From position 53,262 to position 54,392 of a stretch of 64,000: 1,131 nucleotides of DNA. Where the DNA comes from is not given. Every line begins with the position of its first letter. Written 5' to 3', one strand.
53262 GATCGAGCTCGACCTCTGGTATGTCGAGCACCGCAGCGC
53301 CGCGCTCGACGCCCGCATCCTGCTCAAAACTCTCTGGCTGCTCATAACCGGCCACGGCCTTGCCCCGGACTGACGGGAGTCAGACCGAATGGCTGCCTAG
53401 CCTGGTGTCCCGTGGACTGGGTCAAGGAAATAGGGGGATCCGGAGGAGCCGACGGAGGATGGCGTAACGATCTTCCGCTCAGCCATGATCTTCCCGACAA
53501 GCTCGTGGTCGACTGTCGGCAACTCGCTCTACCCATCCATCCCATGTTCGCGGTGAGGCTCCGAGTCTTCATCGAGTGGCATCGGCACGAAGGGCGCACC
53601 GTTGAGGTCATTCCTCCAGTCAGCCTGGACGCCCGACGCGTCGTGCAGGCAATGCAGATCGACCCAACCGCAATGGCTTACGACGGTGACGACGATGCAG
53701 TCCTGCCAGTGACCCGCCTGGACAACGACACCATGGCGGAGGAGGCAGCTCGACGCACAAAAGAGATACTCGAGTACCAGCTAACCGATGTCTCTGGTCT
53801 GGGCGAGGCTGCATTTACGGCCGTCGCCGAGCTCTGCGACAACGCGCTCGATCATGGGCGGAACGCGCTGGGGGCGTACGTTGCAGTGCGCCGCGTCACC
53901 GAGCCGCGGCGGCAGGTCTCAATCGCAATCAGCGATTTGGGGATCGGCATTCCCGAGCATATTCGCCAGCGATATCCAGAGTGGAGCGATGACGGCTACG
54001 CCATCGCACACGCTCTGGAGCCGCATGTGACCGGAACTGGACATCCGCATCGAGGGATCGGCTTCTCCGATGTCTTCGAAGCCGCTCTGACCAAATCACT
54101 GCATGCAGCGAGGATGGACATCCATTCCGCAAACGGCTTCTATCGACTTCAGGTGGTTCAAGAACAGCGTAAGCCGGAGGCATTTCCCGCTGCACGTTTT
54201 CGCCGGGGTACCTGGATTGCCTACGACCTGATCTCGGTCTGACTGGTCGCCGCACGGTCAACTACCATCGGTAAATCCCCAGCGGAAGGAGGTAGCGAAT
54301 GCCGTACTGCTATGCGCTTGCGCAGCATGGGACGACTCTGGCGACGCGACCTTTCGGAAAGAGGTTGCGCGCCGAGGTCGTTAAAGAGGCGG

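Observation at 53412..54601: Orphan GHKL-ATPase + STAS-like (DUF4325-type) gene pair in a lower-GC islet: candidate uncharacterised partner-switching or conflict module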

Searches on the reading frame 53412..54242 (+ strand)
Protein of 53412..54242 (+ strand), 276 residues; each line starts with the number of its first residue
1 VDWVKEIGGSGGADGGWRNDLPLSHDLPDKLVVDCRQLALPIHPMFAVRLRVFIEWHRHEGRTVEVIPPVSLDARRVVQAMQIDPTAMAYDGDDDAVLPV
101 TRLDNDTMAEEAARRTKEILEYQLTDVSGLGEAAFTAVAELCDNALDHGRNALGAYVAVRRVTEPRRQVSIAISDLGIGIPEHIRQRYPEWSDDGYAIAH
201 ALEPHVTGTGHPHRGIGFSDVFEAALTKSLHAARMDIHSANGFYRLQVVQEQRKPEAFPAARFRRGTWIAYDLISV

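Call 3: search_protein_families(library=pfam, proteins=[window:53412-54242:+], max_evalue=0.1)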
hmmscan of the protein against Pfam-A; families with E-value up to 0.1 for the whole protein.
window:53412-54242:+ (276 aa): 3 families
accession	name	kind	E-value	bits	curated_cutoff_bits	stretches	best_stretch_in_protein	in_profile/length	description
PF02518.31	HATPase_c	-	4.1e-07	30.8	26.4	1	134-239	6-95/111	Histidine kinase-, DNA gyrase B-, and HSP90-like ATPase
PF13581.12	HATPase_c_2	-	0.0031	17.9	27.4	1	136-185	34-84/127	Histidine kinase-like ATPase domain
PF13589.12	HATPase_c_3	-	0.063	13.7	25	1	135-182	4-47/137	Histidine kinase-, DNA gyrase B-, and HSP90-like ATPase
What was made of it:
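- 53412..54242 (+): Gene 1 ('K'): 276-aa STAS-GHKL serine-kinase-like protein of the CapK/VapK type. Pfam HATPase_c 30.8 bits (call 3).
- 53727..54242 (+): GHKL (Bergerat-fold) kinase domain of K (aa 106-276, stop codon included). Pfam HATPase_c aa 134-239 (call 3).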

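Call 4: search_protein_families(library=padloc, proteins=[window:53412-54242:+], max_evalue=1)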
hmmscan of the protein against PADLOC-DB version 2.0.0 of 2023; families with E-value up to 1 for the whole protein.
window:53412-54242:+ (276 aa): 0 families
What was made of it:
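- PADLOC gives no hit for K and only a marginal one for S (call 4).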

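Call 5: search_protein_families(library=ncbifam, proteins=[window:53412-54242:+], max_evalue=1)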
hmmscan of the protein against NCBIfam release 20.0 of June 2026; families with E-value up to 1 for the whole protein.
window:53412-54242:+ (276 aa): 7 families
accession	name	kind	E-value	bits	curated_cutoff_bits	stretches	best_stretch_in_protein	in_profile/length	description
TIGR01925.2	spIIAB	equivalog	0.012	15.5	135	1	135-192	39-96/137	anti-sigma F factor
NF008312.0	PRK11100.1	equivalog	0.025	13.4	356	1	119-188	352-421/477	two-component system sensor histidine kinase CreC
NF003218.0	PRK04184.1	equivalog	0.038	12.5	274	1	133-183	36-89/539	DNA topoisomerase VI subunit B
TIGR02966.1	phoR_proteo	equivalog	0.051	12.6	334.2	1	123-184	219-278/333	phosphate regulon sensor histidine kinase PhoR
NF006800.0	PRK09303.1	equivalog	0.12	11.2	342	1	140-187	279-324/383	histidine kinase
NF046044.1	PnpS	equivalog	0.14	11.1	400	1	140-187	292-336/390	two-component system histidine kinase PnpS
NF041735.1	hist_kin_RppB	equivalog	0.15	10.8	400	1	118-187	318-384/438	two-component system sensor histidine kinase RppB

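Call 6: find_homologous_proteins(query=window:53412-54242:+, max_evalue=0.001)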
Query window:53412-54242:+ (276 aa): 307 proteins with E <= 0.001 among 3248 candidates; the best 120 are listed.
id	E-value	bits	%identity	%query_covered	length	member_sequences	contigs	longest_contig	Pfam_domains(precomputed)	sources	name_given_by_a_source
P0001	1.7e-169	581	91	100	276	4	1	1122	PF02518.32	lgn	-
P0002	4.8e-165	566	89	100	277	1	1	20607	PF02518.32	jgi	jgi:anti-sigma regulatory factor (Ser/Thr protein kinase)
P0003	1.4e-161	555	89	100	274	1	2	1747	PF02518.32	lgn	-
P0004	4.0e-156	537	84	100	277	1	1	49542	PF02518.32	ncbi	ncbi:MAG TPA: ATP-binding protein [Solirubrobacterales bacterium]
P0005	1.1e-155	535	84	100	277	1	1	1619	PF02518.32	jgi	-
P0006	1.4e-150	518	100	84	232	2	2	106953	PF02518.32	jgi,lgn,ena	jgi:hypothetical protein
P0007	1.4e-144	499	79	100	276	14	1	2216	PF02518.32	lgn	-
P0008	2.8e-143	495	79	100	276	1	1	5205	PF02518.32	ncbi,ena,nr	ncbi:MAG TPA: ATP-binding protein [Solirubrobacterales bacterium]|nr:ATP-binding protein [Solirubrob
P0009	2.1e-140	485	75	100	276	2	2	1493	PF02518.32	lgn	-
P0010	3.6e-140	484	75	100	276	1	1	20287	PF02518.32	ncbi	-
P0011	3.9e-138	478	77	100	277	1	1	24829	PF02518.32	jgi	jgi:hypothetical protein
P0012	1.3e-134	466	72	100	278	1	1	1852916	PF02518.32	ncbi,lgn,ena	-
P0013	6.6e-134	464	71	100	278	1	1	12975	PF02518.32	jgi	jgi:anti-sigma regulatory factor (Ser/Thr protein kinase)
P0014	1.0e-133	463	76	100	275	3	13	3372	PF02518.32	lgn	-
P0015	1.7e-132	459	73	100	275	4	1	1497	PF02518.32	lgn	-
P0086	3.1e-111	389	65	100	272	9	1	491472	PF02518.32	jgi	jgi:anti-sigma regulatory factor (Ser/Thr protein kinase)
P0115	4.7e-98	346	55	100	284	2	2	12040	-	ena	-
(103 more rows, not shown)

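Call 8: search_solved_structures(query=window:53412-54242:+, max_evalue=1, show_alignments=2)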
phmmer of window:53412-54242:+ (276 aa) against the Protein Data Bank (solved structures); distinct sequences matched with E-value up to 1: 1.
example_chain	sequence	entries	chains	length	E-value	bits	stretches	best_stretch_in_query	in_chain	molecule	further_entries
1ys3_A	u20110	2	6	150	0.23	14.1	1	127-200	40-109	Sensor-type histidine kinase prrB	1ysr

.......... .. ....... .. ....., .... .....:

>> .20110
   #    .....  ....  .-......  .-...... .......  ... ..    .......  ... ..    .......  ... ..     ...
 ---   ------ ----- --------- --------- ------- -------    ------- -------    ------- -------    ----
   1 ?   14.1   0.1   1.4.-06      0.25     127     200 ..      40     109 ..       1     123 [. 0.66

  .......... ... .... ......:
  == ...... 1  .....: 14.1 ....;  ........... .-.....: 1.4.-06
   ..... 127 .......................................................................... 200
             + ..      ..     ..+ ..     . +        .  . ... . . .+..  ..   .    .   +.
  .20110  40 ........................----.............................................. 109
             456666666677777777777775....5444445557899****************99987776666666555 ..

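Call 10: find_encoding_contigs(protein=P0012, flank=8000, max_places=3)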
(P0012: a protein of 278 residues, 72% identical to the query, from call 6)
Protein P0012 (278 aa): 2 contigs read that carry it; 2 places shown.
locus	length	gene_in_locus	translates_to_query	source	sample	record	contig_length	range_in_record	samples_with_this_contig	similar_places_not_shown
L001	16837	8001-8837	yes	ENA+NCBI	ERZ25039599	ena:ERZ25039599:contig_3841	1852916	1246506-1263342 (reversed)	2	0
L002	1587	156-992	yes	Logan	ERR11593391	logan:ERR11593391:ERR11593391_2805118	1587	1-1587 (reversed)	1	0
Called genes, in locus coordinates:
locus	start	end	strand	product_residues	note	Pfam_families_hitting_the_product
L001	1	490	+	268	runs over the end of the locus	PF13399:LytR_C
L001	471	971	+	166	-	-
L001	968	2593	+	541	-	PF04932:Wzy_C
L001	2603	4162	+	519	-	PF01943:Polysacc_synt, PF13440:Polysacc_synt_3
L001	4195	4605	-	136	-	-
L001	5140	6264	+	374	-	PF13439:Glyco_transf_4, PF13579:Glyco_trans_4_4, PF20706:GT4-conflict (faint), PF00534:Glycos_transf_1, PF13692:Glyco_trans_1_4, PF13524:Glyco_trans_1_2 (faint)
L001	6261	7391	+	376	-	PF13641:Glyco_tranf_2_3, PF00535:Glycos_transf_2, PF13632:Glyco_trans_2_3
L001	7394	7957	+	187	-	PF02397:Bac_transf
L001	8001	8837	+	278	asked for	PF02518:HATPase_c (weak)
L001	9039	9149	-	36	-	-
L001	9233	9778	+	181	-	PF13302:Acetyltransf_3, PF00583:Acetyltransf_1 (weak)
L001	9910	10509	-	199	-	-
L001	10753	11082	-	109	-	PF11303:DUF3105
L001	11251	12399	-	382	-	PF00561:Abhydrolase_1, PF03096:Ndr (weak), PF12146:Hydrolase_4, PF12697:Abhydrolase_6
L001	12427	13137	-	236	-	PF02219:MTHFR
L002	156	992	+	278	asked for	PF02518:HATPase_c (weak)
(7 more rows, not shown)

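Call 11: find_encoding_contigs(protein=P0004, flank=8000, max_places=3)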
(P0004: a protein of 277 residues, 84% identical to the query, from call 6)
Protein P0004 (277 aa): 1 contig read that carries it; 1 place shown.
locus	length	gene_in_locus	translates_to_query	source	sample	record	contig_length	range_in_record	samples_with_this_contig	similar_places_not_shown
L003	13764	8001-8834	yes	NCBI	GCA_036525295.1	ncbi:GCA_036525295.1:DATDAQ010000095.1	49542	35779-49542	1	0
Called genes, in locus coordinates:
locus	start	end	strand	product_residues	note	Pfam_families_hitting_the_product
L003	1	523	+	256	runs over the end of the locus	PF13399:LytR_C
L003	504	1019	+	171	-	-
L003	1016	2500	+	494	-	PF04932:Wzy_C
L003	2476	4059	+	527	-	PF01943:Polysacc_synt, PF13440:Polysacc_synt_3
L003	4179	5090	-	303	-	PF00535:Glycos_transf_2, PF13641:Glyco_tranf_2_3, PF13632:Glyco_trans_2_3 (weak)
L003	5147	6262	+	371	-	PF13439:Glyco_transf_4, PF13579:Glyco_trans_4_4, PF20706:GT4-conflict (weak), PF00534:Glycos_transf_1, PF13692:Glyco_trans_1_4, PF13524:Glyco_trans_1_2 (faint)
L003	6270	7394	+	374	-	PF13641:Glyco_tranf_2_3, PF00535:Glycos_transf_2, PF13632:Glyco_trans_2_3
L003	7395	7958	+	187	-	PF02397:Bac_transf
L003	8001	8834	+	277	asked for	PF02518:HATPase_c (weak)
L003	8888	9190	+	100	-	PF14213:DUF4325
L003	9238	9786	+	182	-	PF13302:Acetyltransf_3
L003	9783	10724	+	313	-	PF13480:Acetyltransf_6 (weak)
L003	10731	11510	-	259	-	PF11303:DUF3105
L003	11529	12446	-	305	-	PF02219:MTHFR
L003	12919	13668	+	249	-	PF00378:ECH_1, PF16113:ECH_2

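Call 17: find_encoding_contigs(protein=P0006, flank=10000, max_places=2)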
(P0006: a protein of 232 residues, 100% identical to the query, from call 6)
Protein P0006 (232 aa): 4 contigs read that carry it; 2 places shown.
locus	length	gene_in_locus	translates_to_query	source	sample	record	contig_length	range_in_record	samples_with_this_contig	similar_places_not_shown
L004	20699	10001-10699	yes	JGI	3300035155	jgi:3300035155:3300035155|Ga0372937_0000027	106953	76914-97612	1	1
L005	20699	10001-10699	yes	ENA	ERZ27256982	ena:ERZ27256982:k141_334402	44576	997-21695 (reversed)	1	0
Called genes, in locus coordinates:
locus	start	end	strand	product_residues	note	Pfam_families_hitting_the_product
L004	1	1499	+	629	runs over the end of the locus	PF13727:CoA_binding_3, PF01073:3Beta_HSD (weak), PF01370:Epimerase, PF02719:Polysacc_synt_2, PF04321:RmlD_sub_bind, PF16363:GDP_Man_Dehyd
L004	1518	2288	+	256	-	PF13399:LytR_C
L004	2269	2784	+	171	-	-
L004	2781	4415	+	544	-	PF04932:Wzy_C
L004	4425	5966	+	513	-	PF01943:Polysacc_synt, PF13440:Polysacc_synt_3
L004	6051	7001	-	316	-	PF00535:Glycos_transf_2, PF13641:Glyco_tranf_2_3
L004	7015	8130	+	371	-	PF13439:Glyco_transf_4, PF13579:Glyco_trans_4_4, PF00534:Glycos_transf_1, PF13692:Glyco_trans_1_4, PF13524:Glyco_trans_1_2 (faint)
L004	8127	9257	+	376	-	PF13641:Glyco_tranf_2_3, PF00535:Glycos_transf_2, PF13632:Glyco_trans_2_3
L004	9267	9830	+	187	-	PF02397:Bac_transf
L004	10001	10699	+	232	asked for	PF02518:HATPase_c (weak)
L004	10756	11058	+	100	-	PF14213:DUF4325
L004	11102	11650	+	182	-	PF13302:Acetyltransf_3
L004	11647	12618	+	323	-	PF13480:Acetyltransf_6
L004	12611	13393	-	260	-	PF11303:DUF3105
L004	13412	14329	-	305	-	PF02219:MTHFR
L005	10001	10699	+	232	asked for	PF02518:HATPase_c (weak)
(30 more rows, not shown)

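Call 18: find_encoding_contigs(protein=P0086, flank=8000, max_places=2)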
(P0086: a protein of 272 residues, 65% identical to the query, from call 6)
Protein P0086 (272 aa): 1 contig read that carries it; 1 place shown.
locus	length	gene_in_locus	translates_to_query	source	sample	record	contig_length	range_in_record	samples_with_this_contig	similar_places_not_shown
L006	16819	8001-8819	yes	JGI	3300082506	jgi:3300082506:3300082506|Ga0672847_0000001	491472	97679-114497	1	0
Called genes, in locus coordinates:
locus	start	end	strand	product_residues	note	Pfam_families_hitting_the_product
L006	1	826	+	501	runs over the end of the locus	PF04932:Wzy_C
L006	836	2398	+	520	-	PF01943:Polysacc_synt, PF13440:Polysacc_synt_3, PF03023:MurJ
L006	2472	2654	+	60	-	PF02416:TatA_B_E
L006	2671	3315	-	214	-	PF06197:DUF998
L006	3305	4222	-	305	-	PF00535:Glycos_transf_2, PF13641:Glyco_tranf_2_3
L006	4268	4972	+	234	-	PF00160:Pro_isomerase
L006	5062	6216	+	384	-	PF13439:Glyco_transf_4, PF13579:Glyco_trans_4_4, PF20706:GT4-conflict (faint), PF00534:Glycos_transf_1, PF13692:Glyco_trans_1_4, PF13524:Glyco_trans_1_2 (weak)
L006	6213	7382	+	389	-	PF13641:Glyco_tranf_2_3, PF00535:Glycos_transf_2, PF13632:Glyco_trans_2_3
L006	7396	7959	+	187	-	PF02397:Bac_transf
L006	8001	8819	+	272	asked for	PF02518:HATPase_c (weak)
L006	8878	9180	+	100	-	PF14213:DUF4325 (weak)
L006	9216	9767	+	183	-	PF13302:Acetyltransf_3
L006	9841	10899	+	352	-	PF13480:Acetyltransf_6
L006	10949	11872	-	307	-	PF02219:MTHFR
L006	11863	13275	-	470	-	PF06609:TRI12 (weak), PF00083:Sugar_tr, PF07690:MFS_1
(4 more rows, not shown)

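Call 19: find_encoding_contigs(protein=P0115, flank=8000, max_places=2)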
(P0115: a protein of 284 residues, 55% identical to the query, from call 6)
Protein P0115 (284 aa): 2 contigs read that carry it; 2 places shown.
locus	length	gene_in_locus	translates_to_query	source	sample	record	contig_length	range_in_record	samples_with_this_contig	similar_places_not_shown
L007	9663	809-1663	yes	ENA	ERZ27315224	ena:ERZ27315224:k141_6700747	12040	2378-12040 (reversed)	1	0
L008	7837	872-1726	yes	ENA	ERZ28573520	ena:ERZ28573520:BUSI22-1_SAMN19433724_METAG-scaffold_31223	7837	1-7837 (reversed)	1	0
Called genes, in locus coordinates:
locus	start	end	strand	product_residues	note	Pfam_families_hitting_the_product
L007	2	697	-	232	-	?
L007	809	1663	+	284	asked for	-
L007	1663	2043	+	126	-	PF14213:DUF4325 (weak)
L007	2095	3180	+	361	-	-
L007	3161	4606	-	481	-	-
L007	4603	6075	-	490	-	PF04932:Wzy_C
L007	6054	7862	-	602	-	PF13860:FlgD_ig (weak), PF20254:DMFA2_C (weak)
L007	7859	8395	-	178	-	PF00300:His_Phos_1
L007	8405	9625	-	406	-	PF13399:LytR_C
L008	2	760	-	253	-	?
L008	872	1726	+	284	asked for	-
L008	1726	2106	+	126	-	PF14213:DUF4325 (weak)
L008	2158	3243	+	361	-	-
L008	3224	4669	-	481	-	-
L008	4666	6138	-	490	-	PF04932:Wzy_C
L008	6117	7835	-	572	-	?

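Call 20: search_protein_representatives(alignment_id=A1)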
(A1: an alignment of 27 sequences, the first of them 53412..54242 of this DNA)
Query: 27 sequences, 276 profile positions. Proteins with E-value up to 0.001 (for the whole library): 1221; up to 1e-10: 204; up to 1e-30: 69. The best 150 are listed.
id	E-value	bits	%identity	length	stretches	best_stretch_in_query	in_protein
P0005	1.1e-142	490.6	-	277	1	1-276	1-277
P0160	6.4e-111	386.4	-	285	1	1-275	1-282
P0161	1.3e-96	339.5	-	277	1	1-275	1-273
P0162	2.7e-95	335.2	-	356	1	2-275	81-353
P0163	2.7e-95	335.2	-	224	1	1-196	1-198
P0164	4.1e-94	331.3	-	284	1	1-275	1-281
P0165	2.1e-88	312.6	-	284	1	2-276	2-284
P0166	6.2e-79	281.5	-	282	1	1-274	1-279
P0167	1.2e-77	277.3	-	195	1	94-241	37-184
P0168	4.0e-77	275.6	-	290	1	10-276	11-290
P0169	5.6e-73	262.0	-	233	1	45-274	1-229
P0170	3.2e-71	256.2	-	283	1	7-275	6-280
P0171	1.1e-69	251.1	-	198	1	90-269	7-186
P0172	1.1e-67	244.6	-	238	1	45-275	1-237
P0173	4.0e-67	242.8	-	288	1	7-274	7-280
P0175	4.4e-64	232.8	-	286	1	9-273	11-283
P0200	4.5e-42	160.6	-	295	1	9-273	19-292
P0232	2.5e-29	118.8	-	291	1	14-270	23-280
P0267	3.7e-19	85.4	-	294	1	23-268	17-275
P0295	4.0e-14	68.9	-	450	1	89-243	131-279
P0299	6.0e-14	68.3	-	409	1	44-212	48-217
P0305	5.0e-13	65.3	-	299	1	29-254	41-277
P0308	7.1e-13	64.8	-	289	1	16-242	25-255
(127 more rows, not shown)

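Call 21: predict_structure(alignment_id=A1)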
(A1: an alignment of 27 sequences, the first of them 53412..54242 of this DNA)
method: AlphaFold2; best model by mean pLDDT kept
length: 276 residues; sequences in the alignment: 27
mean_pLDDT: 78.7   pTM: 0.82
mean pLDDT of the five models: 78.7, 78.3, 76.8, 75.1, 72.8
residues with pLDDT >= 90: 69; 70-90: 130; 50-70: 67; < 50: 10
segments of 3 or more residues with pLDDT < 50: 208-216
pLDDT, mean of each block of 10 residues (from residue 1): 88 70 87 94 90 91 94 91 82 78 87 92 85 85 71 80 85 69 56 69 58 51 64 79 80 79 68 80
secondary structure, 60 per line:
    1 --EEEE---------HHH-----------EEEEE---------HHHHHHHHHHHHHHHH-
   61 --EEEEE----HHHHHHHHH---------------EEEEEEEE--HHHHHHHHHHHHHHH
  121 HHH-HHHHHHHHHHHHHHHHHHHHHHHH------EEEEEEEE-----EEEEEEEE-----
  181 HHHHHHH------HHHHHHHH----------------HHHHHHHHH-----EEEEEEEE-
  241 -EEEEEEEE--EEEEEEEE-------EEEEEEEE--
elements in order: E3-6 E30-34 H44-59 E63-67 H72-80 E96-103 H106-123 H125-148 E155-162 E168-175 H181-187 H194-201 H218-226 E232-239 E242-249 E252-259 E267-274
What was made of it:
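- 53412..54242 (+): AF2 model pTM 0.82 (call 21).
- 53412..53720 (+): N-terminal STAS-like domain of K (aa 1-103). Pro44 occupies the helix N-cap where substrate STAS proteins carry the phospho-Ser, so this domain is not predicted to be a substrate. AF2 secondary structure E3-6, E30-34, H44-59, E63-67, H72-80, E96-103 (call 21).
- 54048..54065 (+): G2 box HRGIGF (R214, G215, G217). The segment just before it (aa 208-216) is low-confidence in AF2, as expected for an ATP lid (call 21).
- On CapK/VapK-type STAS-GHKL kinase superfamily: AF2 shows a two-domain model (call 21).
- Checked: the AF2 model has an alternating beta/alpha domain at residues 1-103 (call 21);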

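Call 25: fold_search(model_id=the predicted structure, library=pdb)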
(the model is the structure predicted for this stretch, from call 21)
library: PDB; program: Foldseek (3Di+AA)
matches with E <= 10: 846; with E <= 0.001: 1
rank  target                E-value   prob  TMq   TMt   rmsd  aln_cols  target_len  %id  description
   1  5tvw_A                9.8e-04  0.75  0.20  0.12  21.1       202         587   13  Crystal structure of mitochondrial Hsp90 (TRAP1) with ATP in absence of Mg, hemi-hydrolyzed (released 2018-03-14)
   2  8xrg                  1.6e-03  1.00  0.29  0.22   9.1       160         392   19  The crystal structure of AsfvTopII ATPase domain in complex with ADP (released 2024-08-07)
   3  8ja2                  1.8e-03  0.99  0.28  0.21   9.7       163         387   18  ASFV Topoisomerase ATPase domain in complex with AMP-PNP and Mg2+ (released 2024-02-07)
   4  8yik                  1.9e-03  1.00  0.30  0.24   6.4       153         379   20  pP1192R-ATPase-domain (released 2024-09-18)
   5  4ipe_A                1.9e-03  0.85  0.25  0.14  20.1       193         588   12  Crystal structure of mitochondrial Hsp90 (TRAP1) with AMPPNP (released 2014-01-22)
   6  8kgn_B                2.2e-03  0.99  0.27  0.08   9.9       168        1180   17  Structure of African swine fever virus topoisomerase II in complex with dsDNA (released 2024-04-03)
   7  4uro_C                2.3e-03  0.99  0.28  0.39   7.9       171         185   14  Crystal Structure of Staph GyraseB 24kDa in complex with Novobiocin (released 2014-07-30)
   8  4urm_C                2.3e-03  0.99  0.29  0.39   8.1       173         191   17  Crystal Structure of Staph GyraseB 24kDa in complex with Kibdelomycin (released 2014-07-30)
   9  4gee                  2.3e-03  0.97  0.27  0.35   8.0       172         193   16  Pyrrolopyrimidine inhibitors of DNA gyrase B and topoisomerase IV, part I: structure guided discovery and optimization o (released 2013-02-13)
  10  4lp0                  2.3e-03  0.85  0.22  0.30  14.1       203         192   12  Crystal structure of a topoisomerase ATP inhibitor (released 2013-11-13)
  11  6kzx                  2.4e-03  0.97  0.25  0.33  10.1       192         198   13  Crystal structure of E.coli DNA gyrase B in complex with 2-oxo-1,2-dihydroquinoline derivative (released 2020-05-06)
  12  5z9p_A                2.6e-03  0.99  0.28  0.38   8.9       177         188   11  Bacterial GyrB ATPase domain in complex with a chemical fragment (released 2018-12-12)
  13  8kgm_A                2.6e-03  0.99  0.27  0.08  10.1       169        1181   16  Structure of African swine fever virus topoisomerase II in complex with dsDNA (released 2024-04-03)
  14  8kgm_B                2.6e-03  0.99  0.27  0.08  10.1       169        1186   16  Structure of African swine fever virus topoisomerase II in complex with dsDNA (released 2024-04-03)
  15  8kgn_A                2.6e-03  0.99  0.27  0.08  10.1       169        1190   16  Structure of African swine fever virus topoisomerase II in complex with dsDNA (released 2024-04-03)
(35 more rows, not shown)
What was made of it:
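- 53727..54242 (+): Foldseek matches to GyrB, Hsp90 and TopoII ATPase domains (call 25).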

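Call 26: search_protein_families(library=pfam, proteins=[P0295, P0299, P0305, P0308, P0267, P0200, P0232, P0175], max_evalue=0.1)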
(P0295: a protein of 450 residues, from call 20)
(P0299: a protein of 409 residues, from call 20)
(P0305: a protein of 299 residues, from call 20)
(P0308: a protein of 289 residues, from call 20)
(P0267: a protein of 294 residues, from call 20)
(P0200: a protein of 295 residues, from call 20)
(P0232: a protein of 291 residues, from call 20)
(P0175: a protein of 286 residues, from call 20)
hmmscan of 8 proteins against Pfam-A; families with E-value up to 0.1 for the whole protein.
P0295 (450 aa): 5 families
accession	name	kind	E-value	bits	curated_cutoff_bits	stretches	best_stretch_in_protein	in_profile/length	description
PF02518.31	HATPase_c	-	3.3e-08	34.4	26.4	1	173-312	7-105/111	Histidine kinase-, DNA gyrase B-, and HSP90-like ATPase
PF13581.12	HATPase_c_2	-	1.3e-06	28.9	27.4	1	151-264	8-109/127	Histidine kinase-like ATPase domain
PF14213.11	DUF4325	-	0.0031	17.7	23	1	380-420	7-47/64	STAS-like domain of unknown function (DUF4325)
PF22496.1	SOR_N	-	0.015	15.9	27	0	162-183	17-37/37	Class III superoxide reductase, N-terminal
PF22758.2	Phage_cement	-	0.021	15.4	27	1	251-310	74-131/146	Structural cement protein (E217 gp24/Pam3 gp6)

P0299 (409 aa): 3 families
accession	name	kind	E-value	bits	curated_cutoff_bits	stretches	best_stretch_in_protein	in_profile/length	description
PF13581.12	HATPase_c_2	-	8.4e-05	23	27.4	1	128-240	22-112/127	Histidine kinase-like ATPase domain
PF13466.11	STAS_2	-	0.0032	18.1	29.2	0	44-72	37-65/80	STAS domain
PF02518.31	HATPase_c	-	0.02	15.7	26.4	1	138-248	6-95/111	Histidine kinase-, DNA gyrase B-, and HSP90-like ATPase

P0305 (299 aa): 1 family
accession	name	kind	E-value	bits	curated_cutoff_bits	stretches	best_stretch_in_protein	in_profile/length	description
PF02518.31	HATPase_c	-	0.024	15.5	26.4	1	157-208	8-55/111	Histidine kinase-, DNA gyrase B-, and HSP90-like ATPase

P0308 (289 aa): 0 families

P0267 (294 aa): 2 families
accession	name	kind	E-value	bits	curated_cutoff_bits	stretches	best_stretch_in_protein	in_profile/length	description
PF02518.31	HATPase_c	-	0.0012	19.8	26.4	1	139-245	7-96/111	Histidine kinase-, DNA gyrase B-, and HSP90-like ATPase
PF13581.12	HATPase_c_2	-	0.039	14.4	27.4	1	141-195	35-86/127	Histidine kinase-like ATPase domain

P0200 (295 aa): 3 families
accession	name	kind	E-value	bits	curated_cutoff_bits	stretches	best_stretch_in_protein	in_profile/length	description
PF13581.12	HATPase_c_2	-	0.00025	21.5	27.4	1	124-214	4-92/127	Histidine kinase-like ATPase domain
PF02518.31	HATPase_c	-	0.003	18.4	26.4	1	154-204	6-55/111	Histidine kinase-, DNA gyrase B-, and HSP90-like ATPase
PF13466.11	STAS_2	-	0.014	16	29.2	1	29-92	17-79/80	STAS domain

P0232 (291 aa): 3 families
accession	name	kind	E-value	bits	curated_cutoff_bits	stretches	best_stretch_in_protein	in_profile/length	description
PF13466.11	STAS_2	-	0.0055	17.3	29.2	1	28-91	17-79/80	STAS domain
PF13581.12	HATPase_c_2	-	0.021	15.2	27.4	1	118-208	7-92/127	Histidine kinase-like ATPase domain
PF20432.4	Xre-like-HTH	-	0.032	15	25.8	1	226-260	9-43/63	Antitoxin Xre-like helix-turn-helix domain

P0175 (286 aa): 2 families
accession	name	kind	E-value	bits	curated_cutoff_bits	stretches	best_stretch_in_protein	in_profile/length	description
PF02518.31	HATPase_c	-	2.6e-06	28.3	26.4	1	148-256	9-101/111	Histidine kinase-, DNA gyrase B-, and HSP90-like ATPase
PF13581.12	HATPase_c_2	-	0.00017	22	27.4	1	147-229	34-103/127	Histidine kinase-like ATPase domain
